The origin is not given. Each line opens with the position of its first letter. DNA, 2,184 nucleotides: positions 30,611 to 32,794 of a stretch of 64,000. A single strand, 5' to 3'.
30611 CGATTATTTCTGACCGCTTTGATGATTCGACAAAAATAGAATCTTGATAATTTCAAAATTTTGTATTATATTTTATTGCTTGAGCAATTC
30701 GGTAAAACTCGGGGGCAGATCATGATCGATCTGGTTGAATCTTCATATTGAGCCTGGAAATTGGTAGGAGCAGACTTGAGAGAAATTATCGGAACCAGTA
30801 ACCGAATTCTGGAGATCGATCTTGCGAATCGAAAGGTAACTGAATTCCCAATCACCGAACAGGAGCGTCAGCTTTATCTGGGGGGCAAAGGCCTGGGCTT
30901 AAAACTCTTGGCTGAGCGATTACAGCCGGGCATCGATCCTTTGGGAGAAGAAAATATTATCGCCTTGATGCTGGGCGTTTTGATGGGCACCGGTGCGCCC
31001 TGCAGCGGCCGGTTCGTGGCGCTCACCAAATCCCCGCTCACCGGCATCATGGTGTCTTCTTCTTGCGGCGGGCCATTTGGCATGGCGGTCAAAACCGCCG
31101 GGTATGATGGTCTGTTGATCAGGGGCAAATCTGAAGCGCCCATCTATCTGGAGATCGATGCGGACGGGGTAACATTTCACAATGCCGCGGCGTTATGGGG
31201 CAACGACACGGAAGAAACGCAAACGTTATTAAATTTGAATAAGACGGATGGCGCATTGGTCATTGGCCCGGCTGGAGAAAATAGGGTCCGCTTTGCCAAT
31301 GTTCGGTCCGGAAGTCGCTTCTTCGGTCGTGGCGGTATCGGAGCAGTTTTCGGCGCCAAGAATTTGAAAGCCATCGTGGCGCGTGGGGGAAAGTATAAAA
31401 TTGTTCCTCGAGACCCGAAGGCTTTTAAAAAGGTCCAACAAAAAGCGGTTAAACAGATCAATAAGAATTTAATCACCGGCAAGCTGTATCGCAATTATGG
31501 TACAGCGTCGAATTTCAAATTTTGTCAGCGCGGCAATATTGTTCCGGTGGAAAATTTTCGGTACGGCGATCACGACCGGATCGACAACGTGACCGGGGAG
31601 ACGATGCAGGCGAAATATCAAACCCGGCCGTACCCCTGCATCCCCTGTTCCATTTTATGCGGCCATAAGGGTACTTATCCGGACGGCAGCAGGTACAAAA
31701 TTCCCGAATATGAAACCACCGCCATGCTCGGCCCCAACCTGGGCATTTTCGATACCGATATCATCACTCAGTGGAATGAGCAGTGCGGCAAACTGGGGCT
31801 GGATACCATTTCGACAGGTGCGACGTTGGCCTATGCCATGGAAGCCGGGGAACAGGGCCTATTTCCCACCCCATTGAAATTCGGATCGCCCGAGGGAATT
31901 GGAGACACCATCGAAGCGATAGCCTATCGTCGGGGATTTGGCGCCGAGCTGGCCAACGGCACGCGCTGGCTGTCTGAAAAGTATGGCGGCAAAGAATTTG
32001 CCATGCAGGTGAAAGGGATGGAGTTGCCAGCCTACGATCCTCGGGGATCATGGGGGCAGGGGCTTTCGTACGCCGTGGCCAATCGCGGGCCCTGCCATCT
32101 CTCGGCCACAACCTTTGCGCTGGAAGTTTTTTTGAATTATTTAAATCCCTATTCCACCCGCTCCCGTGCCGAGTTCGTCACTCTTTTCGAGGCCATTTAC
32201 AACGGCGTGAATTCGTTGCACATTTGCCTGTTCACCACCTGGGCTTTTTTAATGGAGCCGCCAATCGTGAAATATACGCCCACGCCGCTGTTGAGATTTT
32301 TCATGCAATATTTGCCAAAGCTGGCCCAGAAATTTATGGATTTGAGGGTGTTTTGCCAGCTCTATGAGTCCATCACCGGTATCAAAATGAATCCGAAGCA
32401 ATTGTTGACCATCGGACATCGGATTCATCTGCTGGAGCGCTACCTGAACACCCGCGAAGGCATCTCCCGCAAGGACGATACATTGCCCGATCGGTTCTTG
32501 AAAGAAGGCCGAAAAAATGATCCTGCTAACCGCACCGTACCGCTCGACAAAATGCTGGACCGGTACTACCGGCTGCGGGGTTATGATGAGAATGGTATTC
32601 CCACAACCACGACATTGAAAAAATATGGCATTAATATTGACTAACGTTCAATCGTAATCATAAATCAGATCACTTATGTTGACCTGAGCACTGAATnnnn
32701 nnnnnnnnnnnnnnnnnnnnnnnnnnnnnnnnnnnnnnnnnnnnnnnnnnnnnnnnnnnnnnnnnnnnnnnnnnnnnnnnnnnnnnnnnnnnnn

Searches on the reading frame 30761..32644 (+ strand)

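Call 65: search_protein_families(library=pfam, proteins=[window:30761-32644:+], max_evalue=1e-8)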
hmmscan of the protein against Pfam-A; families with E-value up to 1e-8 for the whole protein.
window:30761-32644:+ (627 aa): 2 families
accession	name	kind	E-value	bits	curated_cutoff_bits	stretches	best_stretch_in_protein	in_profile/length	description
PF01314.23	AFOR_C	-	5.8e-116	388.2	27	1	225-624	2-385/385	Aldehyde ferredoxin oxidoreductase, domains 2 & 3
PF02730.20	AFOR_N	-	2.2e-69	233.6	29.8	1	15-209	2-198/199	Aldehyde ferredoxin oxidoreductase, N-terminal domain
